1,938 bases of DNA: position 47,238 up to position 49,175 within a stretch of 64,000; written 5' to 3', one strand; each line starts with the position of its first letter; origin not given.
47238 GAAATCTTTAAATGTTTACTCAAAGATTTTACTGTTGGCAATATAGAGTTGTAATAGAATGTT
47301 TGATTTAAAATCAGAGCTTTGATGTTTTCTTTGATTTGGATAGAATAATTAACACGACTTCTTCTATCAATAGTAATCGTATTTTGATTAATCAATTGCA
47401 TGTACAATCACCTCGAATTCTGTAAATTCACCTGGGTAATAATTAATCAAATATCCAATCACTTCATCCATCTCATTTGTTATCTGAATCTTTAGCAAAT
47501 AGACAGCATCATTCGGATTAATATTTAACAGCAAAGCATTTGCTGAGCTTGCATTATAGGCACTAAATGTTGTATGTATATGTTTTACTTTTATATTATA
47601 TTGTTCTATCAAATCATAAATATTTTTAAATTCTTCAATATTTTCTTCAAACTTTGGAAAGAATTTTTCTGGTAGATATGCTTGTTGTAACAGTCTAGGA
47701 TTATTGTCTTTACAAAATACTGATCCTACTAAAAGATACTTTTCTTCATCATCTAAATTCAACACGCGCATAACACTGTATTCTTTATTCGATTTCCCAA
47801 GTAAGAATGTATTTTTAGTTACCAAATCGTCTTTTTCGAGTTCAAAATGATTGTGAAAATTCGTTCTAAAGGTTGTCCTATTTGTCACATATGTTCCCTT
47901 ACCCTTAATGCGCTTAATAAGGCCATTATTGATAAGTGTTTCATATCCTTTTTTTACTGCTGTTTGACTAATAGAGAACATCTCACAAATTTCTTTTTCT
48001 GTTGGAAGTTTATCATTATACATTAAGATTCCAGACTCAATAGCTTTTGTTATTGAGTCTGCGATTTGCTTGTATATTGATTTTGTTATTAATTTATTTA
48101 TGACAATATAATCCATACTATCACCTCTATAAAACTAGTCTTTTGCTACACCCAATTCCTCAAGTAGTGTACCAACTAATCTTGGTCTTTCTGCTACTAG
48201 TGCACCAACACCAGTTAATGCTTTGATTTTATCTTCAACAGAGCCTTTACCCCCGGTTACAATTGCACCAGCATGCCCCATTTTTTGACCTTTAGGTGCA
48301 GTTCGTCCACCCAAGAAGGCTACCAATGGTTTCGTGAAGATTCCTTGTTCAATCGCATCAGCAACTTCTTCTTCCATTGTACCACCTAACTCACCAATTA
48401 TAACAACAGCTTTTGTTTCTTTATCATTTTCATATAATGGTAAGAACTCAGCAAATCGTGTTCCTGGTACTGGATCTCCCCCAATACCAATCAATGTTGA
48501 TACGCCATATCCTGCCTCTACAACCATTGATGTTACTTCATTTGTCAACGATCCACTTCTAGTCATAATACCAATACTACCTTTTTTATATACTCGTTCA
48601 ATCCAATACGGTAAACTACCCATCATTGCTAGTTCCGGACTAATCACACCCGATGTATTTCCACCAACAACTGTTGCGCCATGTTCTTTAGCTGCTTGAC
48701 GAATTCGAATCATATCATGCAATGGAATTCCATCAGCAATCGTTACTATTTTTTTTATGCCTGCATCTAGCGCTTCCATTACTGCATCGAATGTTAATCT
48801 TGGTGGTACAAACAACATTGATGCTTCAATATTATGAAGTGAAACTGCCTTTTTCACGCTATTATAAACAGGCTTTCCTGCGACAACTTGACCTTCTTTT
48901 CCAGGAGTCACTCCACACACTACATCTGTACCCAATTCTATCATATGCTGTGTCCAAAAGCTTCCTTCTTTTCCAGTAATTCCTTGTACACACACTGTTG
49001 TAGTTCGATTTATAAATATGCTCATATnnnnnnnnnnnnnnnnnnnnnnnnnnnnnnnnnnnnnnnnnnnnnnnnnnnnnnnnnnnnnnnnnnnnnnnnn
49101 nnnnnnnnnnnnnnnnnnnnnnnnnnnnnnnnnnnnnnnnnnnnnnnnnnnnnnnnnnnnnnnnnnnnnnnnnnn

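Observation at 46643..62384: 17-gene single-strand sulfoquinovose catabolic locus of the transketolase (sulfo-TK) type with an ATP-yielding sulfoacetate branch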

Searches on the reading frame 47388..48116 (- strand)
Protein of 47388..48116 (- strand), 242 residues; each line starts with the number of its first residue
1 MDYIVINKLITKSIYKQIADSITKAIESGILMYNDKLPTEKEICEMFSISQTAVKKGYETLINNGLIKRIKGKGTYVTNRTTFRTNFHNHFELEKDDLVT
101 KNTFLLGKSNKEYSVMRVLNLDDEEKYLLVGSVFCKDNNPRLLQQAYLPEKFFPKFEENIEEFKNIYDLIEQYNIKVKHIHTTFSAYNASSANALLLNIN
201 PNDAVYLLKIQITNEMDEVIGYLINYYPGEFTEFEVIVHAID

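Call 5: search_protein_families(library=pfam, proteins=[window:47388-48116:-])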
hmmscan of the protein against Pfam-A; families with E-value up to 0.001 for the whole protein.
window:47388-48116:- (242 aa): 2 families
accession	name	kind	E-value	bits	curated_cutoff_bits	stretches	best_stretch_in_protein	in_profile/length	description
PF07702.18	UTRA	-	4.3e-15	56.2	23.8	1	115-230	22-138/141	UTRA domain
PF00392.27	GntR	-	1.6e-14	53.7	27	1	15-77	2-64/64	Bacterial regulatory proteins, gntR family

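Call 61: search_protein_families(library=ncbifam, proteins=[window:47388-48116:-], max_evalue=0.00001)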
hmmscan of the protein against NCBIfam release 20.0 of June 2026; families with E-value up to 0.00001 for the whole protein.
window:47388-48116:- (242 aa): 21 families
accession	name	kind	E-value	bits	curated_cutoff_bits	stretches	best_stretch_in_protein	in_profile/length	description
NF008491.0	PRK11402.1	subfamily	4.6e-23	82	269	1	6-206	4-208/243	GntR family transcriptional regulator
TIGR02018.2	his_ut_repres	equivalog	4.8e-20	71.9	220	1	15-232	1-220/226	histidine utilization transcriptional repressor HutC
NF041547.1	GntR_LSA1692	equivalog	5.2e-19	68.8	275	1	14-210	2-202/233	GntR family transcriptional regulator, LSA1692 subfamily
NF007292.0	PRK09764.1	equivalog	2.7e-17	62.8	281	1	11-174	3-169/240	GntR family transcriptional regulator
TIGR02404.1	trehalos_R_Bsub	equivalog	1.3e-16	61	211.95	1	15-207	2-200/233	trehalose operon repressor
TIGR02325.1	C_P_lyase_phnF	equivalog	1.7e-16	60.5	156.8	1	13-214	8-212/238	phosphonate metabolism transcriptional regulator PhnF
NF052282.1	PLP_TF_PdxR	equivalog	3.8e-16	59.2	320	1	13-86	1-74/448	MocR-like pyridoxine biosynthesis transcription factor PdxR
TIGR03337.1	phnR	equivalog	8.9e-16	58.3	296.75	1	15-189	3-181/231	phosphonate utilization transcriptional regulator PhnR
NF052286.1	ecto_TF_EhuR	exception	4e-13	48.7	480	1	10-84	8-82/458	MocR-like ectoine utilization transcription factor EhuR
NF047563.1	modulin_PmtR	equivalog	4.9e-11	42.7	200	1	4-81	3-80/125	PSM export ABC transporter transcriptional regulator PmtR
NF052290.2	MocR_like_YczR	exception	1.3e-09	37.3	487.4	1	12-82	18-88/458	MocR-like transcription factor YczR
NF052281.1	rhizopine_MocR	equivalog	2.1e-09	36.5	650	1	1-98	6-104/479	rhizopine catabolism transcriptional regulator MocR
NF052285.1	GABA_TF_GabR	exception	1.3e-08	34.1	600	1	15-96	1-83/456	MocR-like transcriptional regulator GabR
NF007442.0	PRK09990.1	equivalog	2.5e-08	33.7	301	1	12-80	9-77/256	transcriptional regulator GlcC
NF008571.0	PRK11523.1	equivalog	6.7e-08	32.3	396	1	11-87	6-83/258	transcriptional regulator ExuR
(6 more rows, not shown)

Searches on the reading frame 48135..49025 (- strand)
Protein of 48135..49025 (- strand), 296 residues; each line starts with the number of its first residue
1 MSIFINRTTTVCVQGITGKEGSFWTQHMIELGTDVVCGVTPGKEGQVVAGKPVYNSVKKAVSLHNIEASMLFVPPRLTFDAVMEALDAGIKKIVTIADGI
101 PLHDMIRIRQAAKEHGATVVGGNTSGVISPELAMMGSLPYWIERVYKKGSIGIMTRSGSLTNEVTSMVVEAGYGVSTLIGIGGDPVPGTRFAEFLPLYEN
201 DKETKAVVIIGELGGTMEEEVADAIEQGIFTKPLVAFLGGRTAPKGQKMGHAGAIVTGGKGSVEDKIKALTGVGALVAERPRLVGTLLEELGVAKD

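Call 5: search_protein_families(library=pfam, proteins=[window:48135-49025:-])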
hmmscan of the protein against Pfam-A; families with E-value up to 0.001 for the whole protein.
window:48135-49025:- (296 aa): 4 families
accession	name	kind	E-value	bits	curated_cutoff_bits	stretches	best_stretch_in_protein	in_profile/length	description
PF02629.25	CoA_binding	-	2.7e-22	79.8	22.3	1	7-99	2-97/97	CoA binding domain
PF00549.24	Ligase_CoA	-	1.3e-18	67.8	24.5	1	155-274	2-126/128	CoA-ligase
PF13607.11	Succ_CoA_lig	-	9.2e-08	32.4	27.4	1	148-256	1-107/138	Succinyl-CoA ligase like flavodoxin domain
PF13380.12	CoA_binding_2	-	4.3e-06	27.6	22.8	1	27-128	22-114/116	CoA binding domain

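Call 61: search_protein_families(library=ncbifam, proteins=[window:48135-49025:-], max_evalue=0.00001)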
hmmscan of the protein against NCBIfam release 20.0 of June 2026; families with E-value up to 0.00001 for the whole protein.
window:48135-49025:- (296 aa): 5 families
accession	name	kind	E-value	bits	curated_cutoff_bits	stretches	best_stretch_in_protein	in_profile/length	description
NF004230.0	PRK05678.1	equivalog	3.1e-97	325.3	336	1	1-291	1-287/291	succinate--CoA ligase subunit alpha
TIGR01019.1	sucCoAalpha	subfamily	1.3e-96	323.4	353.2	1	3-290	1-284/286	succinate--CoA ligase subunit alpha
TIGR02717.1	AcCoA-syn-alpha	equivalog_domain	1.5e-20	73.4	567.15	1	35-257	38-257/447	acetate--CoA ligase alpha subunit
NF045494.1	AcCoALig_Archglob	equivalog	8.1e-15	54.2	1200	1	51-257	269-471/665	acetate--CoA ligase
NF004760.0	PRK06091.1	subfamily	2e-13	49.7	433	1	64-244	116-292/555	acyl-CoA synthetase FdrA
